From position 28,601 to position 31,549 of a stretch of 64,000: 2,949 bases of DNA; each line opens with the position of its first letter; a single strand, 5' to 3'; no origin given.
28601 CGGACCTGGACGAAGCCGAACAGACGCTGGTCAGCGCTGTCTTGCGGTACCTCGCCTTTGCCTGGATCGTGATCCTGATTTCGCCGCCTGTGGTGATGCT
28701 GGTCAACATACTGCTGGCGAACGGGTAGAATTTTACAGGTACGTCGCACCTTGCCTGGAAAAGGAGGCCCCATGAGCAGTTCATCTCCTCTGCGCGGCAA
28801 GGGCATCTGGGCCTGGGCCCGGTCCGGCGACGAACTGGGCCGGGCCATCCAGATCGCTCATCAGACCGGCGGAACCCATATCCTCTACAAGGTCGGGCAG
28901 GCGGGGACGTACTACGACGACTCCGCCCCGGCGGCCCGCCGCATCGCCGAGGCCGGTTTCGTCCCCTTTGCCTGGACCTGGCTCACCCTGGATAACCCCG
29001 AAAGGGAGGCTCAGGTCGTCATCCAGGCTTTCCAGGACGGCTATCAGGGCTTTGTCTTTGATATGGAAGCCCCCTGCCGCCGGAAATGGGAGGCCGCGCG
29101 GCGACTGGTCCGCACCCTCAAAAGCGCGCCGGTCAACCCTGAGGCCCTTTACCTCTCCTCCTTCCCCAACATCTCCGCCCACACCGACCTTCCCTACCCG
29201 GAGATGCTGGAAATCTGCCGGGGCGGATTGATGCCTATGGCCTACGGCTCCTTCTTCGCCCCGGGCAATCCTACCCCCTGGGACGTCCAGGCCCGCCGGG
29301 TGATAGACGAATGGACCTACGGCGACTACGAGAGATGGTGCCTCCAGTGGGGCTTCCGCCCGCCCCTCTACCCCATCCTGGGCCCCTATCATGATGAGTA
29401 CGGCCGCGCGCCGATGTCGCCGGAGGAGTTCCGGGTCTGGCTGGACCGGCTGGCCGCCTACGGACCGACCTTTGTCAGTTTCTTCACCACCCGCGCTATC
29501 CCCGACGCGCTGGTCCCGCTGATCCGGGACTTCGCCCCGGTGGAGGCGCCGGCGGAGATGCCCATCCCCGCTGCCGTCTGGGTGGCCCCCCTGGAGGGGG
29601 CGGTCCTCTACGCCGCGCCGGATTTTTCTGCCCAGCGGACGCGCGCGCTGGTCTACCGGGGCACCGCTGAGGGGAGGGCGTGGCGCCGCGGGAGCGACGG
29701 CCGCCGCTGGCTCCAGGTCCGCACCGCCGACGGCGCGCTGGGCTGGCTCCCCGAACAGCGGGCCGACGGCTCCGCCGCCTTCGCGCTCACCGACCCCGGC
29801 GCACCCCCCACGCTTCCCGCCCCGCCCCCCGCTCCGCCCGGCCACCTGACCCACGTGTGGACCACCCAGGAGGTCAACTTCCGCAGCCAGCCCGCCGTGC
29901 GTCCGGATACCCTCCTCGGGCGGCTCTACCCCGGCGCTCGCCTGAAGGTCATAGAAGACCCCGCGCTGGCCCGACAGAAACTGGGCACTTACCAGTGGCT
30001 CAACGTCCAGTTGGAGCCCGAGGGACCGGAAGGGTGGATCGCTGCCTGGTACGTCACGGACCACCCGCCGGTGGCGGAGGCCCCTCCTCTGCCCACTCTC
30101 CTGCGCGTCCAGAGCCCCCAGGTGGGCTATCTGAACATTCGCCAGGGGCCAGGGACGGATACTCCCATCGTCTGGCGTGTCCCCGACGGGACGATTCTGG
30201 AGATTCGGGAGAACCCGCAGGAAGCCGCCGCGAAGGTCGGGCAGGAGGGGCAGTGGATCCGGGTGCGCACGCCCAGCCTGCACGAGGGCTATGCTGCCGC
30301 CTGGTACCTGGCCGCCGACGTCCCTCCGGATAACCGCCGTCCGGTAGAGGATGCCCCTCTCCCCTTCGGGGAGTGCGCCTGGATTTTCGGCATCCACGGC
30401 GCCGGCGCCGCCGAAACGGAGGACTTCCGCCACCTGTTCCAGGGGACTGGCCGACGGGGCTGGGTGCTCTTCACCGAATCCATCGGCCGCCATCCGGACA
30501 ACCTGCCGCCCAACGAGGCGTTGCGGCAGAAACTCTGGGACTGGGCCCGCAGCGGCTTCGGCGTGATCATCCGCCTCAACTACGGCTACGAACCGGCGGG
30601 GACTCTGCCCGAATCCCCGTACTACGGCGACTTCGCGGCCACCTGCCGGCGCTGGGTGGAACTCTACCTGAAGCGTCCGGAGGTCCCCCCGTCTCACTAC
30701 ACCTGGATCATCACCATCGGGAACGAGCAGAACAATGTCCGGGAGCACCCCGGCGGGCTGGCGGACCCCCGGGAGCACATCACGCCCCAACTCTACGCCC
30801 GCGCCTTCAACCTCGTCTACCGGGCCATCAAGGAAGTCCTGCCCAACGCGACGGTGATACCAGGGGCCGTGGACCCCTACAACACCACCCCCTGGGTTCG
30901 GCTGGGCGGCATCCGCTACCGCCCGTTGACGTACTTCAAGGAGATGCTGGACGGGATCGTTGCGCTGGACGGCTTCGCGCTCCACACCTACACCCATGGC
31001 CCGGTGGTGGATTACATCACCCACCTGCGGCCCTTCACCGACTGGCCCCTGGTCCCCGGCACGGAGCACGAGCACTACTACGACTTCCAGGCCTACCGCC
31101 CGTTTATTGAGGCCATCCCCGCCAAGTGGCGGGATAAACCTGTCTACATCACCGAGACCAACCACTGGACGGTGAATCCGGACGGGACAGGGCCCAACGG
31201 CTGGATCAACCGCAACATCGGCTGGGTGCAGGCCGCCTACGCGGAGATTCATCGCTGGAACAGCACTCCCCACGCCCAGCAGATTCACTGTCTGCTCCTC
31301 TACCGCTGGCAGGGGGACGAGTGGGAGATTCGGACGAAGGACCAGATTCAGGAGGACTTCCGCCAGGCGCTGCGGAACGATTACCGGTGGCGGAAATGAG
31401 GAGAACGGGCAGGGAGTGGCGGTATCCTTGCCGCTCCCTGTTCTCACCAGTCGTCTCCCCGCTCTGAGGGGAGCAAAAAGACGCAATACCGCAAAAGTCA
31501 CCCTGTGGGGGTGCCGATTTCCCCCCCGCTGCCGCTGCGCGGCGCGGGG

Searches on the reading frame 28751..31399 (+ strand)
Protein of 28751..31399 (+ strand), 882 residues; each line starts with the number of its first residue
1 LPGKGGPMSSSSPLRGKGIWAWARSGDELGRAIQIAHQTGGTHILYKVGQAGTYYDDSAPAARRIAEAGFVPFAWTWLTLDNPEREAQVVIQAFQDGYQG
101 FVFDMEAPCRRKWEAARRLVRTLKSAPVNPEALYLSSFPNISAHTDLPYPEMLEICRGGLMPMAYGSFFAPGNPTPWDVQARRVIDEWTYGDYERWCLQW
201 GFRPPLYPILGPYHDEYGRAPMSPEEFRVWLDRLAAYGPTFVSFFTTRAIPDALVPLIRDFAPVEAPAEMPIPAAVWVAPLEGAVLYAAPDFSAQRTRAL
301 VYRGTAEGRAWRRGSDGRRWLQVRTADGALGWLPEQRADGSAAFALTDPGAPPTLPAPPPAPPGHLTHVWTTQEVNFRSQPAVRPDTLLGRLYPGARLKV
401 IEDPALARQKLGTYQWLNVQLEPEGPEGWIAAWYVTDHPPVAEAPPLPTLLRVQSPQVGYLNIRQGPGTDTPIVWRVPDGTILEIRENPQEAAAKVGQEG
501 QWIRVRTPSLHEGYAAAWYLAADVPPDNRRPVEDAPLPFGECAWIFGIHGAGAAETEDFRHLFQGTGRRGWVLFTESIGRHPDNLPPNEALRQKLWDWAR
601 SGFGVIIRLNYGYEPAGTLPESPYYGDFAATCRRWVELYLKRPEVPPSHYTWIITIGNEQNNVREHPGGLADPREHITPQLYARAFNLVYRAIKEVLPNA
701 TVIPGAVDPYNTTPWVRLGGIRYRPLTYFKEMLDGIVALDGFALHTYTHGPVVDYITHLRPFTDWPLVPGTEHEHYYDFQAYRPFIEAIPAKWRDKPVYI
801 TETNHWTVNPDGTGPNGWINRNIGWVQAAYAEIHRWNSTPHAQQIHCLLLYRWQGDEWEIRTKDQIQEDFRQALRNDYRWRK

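Call 61: search_protein_families(library=pfam, max_evalue=0.00001, proteins=[window:28751-31399:+])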
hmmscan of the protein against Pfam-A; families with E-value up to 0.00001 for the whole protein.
window:28751-31399:+ (882 aa): 1 family
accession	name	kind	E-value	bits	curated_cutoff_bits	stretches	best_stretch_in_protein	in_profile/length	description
PF08239.17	SH3_3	-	2.3e-16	60.1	27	1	460-520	2-53/54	Bacterial SH3 domain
